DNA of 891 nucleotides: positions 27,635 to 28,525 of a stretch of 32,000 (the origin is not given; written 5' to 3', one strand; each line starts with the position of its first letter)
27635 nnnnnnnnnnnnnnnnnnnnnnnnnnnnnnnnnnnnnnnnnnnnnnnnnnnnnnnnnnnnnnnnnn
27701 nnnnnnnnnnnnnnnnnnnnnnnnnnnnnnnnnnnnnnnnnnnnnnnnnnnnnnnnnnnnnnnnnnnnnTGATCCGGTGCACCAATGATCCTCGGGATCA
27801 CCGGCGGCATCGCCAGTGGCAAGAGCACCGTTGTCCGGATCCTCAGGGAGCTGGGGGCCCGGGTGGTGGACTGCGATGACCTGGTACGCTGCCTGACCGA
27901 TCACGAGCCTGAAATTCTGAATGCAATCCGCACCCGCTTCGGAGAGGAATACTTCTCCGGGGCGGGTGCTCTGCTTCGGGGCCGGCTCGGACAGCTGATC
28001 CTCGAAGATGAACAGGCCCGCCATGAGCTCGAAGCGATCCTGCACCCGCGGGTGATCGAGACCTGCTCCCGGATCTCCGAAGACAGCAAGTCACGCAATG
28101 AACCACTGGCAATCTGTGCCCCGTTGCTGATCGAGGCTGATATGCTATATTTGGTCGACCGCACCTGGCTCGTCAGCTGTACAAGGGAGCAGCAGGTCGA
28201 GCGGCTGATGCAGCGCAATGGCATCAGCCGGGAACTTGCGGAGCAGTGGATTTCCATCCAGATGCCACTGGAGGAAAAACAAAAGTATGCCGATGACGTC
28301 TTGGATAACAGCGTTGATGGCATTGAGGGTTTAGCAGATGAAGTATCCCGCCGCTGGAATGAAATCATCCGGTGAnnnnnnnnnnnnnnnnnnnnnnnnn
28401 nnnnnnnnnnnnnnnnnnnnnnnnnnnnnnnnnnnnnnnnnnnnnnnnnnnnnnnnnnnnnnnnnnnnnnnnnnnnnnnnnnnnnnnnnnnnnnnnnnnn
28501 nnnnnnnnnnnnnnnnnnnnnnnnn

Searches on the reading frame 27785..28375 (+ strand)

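Call 50: search_protein_families(library=pfam, proteins=[window:27785-28375:+], max_evalue=0.001)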
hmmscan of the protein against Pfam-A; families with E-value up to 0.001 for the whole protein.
window:27785-28375:+ (196 aa): 2 families
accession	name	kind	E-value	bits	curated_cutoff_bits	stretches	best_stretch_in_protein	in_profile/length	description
PF01121.26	CoaE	-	1.1e-47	162.5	27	1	1-176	1-175/180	Dephospho-CoA kinase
PF13671.12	AAA_33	-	0.00087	20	27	0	7-56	6-47/143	AAA domain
